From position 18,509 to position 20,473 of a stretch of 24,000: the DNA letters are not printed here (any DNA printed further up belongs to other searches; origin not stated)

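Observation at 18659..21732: Two-component system with a cNMP-domain kinase and a flavoenzyme-bodied response regulator (top candidate for an uncharacterised pathway)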

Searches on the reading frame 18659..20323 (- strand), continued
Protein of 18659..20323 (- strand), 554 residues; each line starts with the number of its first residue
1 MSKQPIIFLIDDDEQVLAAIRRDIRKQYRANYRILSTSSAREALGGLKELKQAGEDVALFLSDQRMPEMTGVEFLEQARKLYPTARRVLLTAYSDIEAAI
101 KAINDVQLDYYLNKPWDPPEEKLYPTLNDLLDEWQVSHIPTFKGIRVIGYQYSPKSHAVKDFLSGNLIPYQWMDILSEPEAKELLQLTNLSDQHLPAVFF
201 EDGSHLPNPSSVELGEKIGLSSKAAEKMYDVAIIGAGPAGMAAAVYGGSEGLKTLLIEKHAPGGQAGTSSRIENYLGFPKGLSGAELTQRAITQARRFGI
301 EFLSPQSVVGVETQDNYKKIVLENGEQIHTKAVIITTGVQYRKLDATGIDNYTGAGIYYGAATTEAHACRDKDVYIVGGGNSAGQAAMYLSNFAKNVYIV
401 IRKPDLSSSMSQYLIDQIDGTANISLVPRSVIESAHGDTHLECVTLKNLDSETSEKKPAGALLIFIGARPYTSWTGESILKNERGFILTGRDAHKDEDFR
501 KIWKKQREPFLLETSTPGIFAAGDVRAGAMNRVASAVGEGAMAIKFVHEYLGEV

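Call 11: search_solved_structures(query=window:18659-20323:-, max_evalue=0.00001, show_alignments=2)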
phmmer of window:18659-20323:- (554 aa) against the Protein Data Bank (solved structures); distinct sequences matched with E-value up to 0.00001: 86 (the best 60 are shown).
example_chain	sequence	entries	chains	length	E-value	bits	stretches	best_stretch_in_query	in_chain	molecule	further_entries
5mh4_A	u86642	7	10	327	1.1e-47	165.7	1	222-552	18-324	Thioredoxin reductase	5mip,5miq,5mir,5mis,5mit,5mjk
5uwy_A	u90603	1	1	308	1.4e-44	155.5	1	227-551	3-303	Thioredoxin reductase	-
4gcm_A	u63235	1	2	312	2e-43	151.7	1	228-551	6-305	Thioredoxin reductase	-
4zn0_A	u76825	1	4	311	3.1e-43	151.1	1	227-552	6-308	Thioredoxin reductase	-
7aaw_A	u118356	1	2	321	1e-40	142.8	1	221-553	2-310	Thioredoxin reductase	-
2q7v_A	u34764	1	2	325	3.3e-40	141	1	228-545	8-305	Thioredoxin reductase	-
7jyp_A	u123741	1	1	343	2.8e-39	138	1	220-546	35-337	Thioredoxin reductase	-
2q0k_A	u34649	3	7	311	1.4e-35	125.8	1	228-551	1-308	Thioredoxin reductase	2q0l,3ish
2a87_A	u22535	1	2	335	1.7e-34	122.2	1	223-545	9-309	Thioredoxin reductase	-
6bwt_A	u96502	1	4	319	2.5e-34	121.6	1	227-552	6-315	Thioredoxin reductase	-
9xub_A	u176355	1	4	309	5.6e-34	120.5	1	229-545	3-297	Thioredoxin reductase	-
3r9u_A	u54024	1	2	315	5.9e-34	120.4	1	227-550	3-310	Thioredoxin reductase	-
5uth_A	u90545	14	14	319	1.3e-33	119.3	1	225-543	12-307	Thioredoxin reductase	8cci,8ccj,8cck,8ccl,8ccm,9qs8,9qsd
3cty_A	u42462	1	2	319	6.5e-33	117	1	220-544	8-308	Thioredoxin reductase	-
3itj_A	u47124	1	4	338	5e-32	114.1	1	222-551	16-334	Thioredoxin reductase 1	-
2rjn_A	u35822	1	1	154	1.3e-16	63.2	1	6-119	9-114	Response regulator receiver:Metal-dependent phosphohydrolase, HD subdomain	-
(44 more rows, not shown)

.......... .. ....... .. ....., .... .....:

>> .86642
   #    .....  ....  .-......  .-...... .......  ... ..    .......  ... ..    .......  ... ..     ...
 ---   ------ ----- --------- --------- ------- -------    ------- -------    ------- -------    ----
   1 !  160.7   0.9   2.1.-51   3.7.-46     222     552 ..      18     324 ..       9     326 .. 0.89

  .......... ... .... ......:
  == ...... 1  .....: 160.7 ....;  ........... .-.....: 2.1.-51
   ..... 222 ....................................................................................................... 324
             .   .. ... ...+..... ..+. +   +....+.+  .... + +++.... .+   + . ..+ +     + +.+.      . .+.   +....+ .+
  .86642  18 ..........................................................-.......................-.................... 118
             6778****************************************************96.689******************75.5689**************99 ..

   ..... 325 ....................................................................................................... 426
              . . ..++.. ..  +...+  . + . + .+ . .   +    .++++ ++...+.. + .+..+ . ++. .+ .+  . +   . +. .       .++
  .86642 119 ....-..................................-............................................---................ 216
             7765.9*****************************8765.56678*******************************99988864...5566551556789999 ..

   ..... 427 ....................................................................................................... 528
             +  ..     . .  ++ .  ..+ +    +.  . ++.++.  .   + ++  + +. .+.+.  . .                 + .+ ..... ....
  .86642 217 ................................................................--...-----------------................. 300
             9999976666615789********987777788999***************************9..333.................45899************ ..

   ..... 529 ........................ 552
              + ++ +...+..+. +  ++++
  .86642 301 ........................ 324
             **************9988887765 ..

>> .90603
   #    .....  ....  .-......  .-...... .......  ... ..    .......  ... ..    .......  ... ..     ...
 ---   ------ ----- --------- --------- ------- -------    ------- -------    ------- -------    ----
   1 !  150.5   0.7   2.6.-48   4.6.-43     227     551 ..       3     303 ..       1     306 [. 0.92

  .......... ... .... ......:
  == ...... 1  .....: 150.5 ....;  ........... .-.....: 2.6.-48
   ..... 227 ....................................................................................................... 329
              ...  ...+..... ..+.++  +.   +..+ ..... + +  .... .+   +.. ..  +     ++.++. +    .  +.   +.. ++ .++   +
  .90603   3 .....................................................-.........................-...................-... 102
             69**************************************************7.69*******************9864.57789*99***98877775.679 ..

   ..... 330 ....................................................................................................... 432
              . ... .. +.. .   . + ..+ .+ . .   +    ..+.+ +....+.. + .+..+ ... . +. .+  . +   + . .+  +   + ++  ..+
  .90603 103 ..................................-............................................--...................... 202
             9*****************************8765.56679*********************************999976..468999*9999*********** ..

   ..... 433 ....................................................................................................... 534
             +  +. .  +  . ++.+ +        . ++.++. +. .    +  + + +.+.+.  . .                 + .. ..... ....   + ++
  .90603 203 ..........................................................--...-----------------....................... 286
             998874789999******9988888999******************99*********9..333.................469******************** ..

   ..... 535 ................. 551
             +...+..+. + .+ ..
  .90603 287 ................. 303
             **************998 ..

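Call 27: find_related_loci(query=A1, collection=genome_contigs, flank=6000)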
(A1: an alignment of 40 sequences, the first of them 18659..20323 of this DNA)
Query A1 (554 aa) in genome_contigs; peptide patterns used: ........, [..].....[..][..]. (x = any residue, [..] = any of these).
600 stretches matched a pattern (row limit reached: there are more); 600 encode a relative of the query (tblastn E <= 1e-3); the best 80 are kept; 80 distinct loci.
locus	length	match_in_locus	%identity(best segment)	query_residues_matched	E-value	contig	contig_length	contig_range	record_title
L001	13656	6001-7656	66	3-554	0e+0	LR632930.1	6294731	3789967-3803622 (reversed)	Chitinophaga pinensis isolate 3 genome assembly, chromosome: 1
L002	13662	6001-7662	65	1-554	0e+0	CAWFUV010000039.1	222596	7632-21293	MAG: uncultured Chitinophagaceae bacterium isolate MFD09368.bin.3.47 genome assembly, contig: contig_56099, whole genome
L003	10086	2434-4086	64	4-554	0e+0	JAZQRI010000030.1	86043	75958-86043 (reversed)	MAG: Pedobacter sp. isolate T1900045231_TH20190001.MAGScoT_cleanbin_000012 SGB_5410_k141_483796, whole genome shotgun se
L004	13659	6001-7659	65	3-554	0e+0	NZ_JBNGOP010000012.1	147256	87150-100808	Maribacter sp. 2-571 NODE_12_length_147256_cov_145.415331, whole genome shotgun sequence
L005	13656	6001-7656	66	3-554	0e+0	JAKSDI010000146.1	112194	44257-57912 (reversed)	MAG: Chitinophagales bacterium isolate MAG.64 k141_519813, whole genome shotgun sequence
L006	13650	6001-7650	67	4-553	0e+0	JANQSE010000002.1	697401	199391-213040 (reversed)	MAG: Balneola sp. isolate IP29b_bin.89 k99_3489963, whole genome shotgun sequence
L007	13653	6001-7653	65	3-553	0e+0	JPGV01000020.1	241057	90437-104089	MAG: [Candidatus Thermochlorobacteriaceae] bacterium GBChlB GB_Chlorobi_Contig_371, whole genome shotgun sequence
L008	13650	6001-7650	62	5-554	0e+0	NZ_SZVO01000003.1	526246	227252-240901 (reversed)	Dyadobacter frigoris strain AR-3-8 contig3, whole genome shotgun sequence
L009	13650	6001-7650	63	5-554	0e+0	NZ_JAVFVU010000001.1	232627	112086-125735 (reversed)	Dyadobacter sp. LHD-138 LHD.138_ctg001, whole genome shotgun sequence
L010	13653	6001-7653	65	4-554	0e+0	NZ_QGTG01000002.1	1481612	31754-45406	Chitinophaga sp. S165 Ga0215878_102, whole genome shotgun sequence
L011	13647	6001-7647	66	3-551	0e+0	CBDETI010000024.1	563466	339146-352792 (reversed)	MAG: Cyclobacteriaceae bacterium isolate 49bf6606-11c5-4a96-a403-fa4eb5164111 genome assembly, contig: contig_24, whole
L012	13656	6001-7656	63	3-554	0e+0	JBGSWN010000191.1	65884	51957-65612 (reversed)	MAG: Saprospiraceae bacterium isolate JTS-AC482 k141_2226069, whole genome shotgun sequence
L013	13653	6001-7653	65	3-553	0e+0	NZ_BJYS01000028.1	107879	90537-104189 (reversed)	Adhaeribacter aerolatus strain NBRC 106133 sequence28, whole genome shotgun sequence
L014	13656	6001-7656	64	3-554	0e+0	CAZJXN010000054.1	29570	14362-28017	MAG TPA_asm: uncultured Saprospiraceae bacterium isolate SRP128246_co1_16 genome assembly, contig: NODE_2606_length_2957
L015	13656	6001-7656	61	3-553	0e+0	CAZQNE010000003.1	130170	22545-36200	MAG TPA_asm: uncultured Lewinella sp. isolate SRP063590_co1_29 genome assembly, contig: NODE_125_length_130170_cov_16.93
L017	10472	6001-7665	63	1-554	0e+0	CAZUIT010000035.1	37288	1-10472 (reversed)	MAG TPA_asm: uncultured Burkholderiales bacterium isolate SRP118108_co5_329 genome assembly, contig: NODE_725_length_372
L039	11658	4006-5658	53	4-554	0e+0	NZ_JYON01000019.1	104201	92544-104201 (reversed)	Aliterella atlantica CENA595 contig_131, whole genome shotgun sequence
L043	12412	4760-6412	55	4-554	0e+0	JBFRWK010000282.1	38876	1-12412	MAG: Xenococcaceae cyanobacterium isolate 05_out_wi_poop_bin.3 05outWiPooB3_c_000002551287, whole genome shotgun sequenc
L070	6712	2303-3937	52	4-551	0e+0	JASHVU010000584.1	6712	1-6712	MAG: Acidobacteriaceae bacterium isolate JOPF213 JOPF_AWAY_contig_1092045, whole genome shotgun sequence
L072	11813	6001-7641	54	4-551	0e+0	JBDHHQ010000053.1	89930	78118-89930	MAG: Gemmatimonadota bacterium isolate M8-62_Bin_229 M8-62_Bin_229_scaffold_4301, whole genome shotgun sequence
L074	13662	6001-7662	52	4-554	0e+0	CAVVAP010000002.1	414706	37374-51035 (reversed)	MAG: uncultured Acidobacteriaceae bacterium isolate MFD04540.bin.2.23 genome assembly, contig: contig_12732, whole genom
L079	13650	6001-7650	51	4-553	0e+0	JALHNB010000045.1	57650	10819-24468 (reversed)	MAG: Anaerolineae bacterium isolate Bin_50_3 c_000000002836, whole genome shotgun sequence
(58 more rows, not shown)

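Call 33: search_protein_representatives(protein=window:18659-20323:-)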
Query: 554 residues. Proteins with E-value up to 0.001 (for the whole library): 62303; up to 1e-10: 23121; up to 1e-30: 3542. The best 150 are listed.
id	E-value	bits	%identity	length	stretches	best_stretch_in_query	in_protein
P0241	2.5e-188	643.1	52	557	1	3-553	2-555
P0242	1.5e-168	577.8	48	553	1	5-552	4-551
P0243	1.8e-168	577.5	48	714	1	4-551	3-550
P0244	5.1e-168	576.1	49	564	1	2-552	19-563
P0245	1.9e-162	557.7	47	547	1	1-553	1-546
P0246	1.2e-158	545.1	64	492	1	3-373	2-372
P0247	1.9e-142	491.7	49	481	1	1-454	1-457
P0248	2.5e-142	491.3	42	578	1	4-553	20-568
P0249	5.7e-142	490.1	42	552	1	4-553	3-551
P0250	1.0e-134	466.2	41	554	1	4-553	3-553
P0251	1.1e-134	466.1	43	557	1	4-553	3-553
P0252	4.2e-134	464.2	43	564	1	4-553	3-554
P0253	7.5e-133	460.0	63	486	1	3-333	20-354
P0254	5.6e-131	453.8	41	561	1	4-553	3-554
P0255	4.0e-128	444.4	39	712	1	2-551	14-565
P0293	3.5e-110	385.2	45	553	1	141-553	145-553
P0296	2.6e-109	382.3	46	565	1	122-551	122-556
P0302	2.2e-108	379.3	47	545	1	144-551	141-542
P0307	3.2e-107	375.5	44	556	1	142-552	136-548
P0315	8.5e-106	370.7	44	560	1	145-553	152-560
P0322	3.2e-105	368.9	43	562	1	139-552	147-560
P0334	1.4e-101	356.8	41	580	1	142-552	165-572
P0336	1.2e-100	353.7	44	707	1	142-551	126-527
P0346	6.0e-99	348.1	42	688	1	144-554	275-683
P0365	6.8e-97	341.4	43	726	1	145-553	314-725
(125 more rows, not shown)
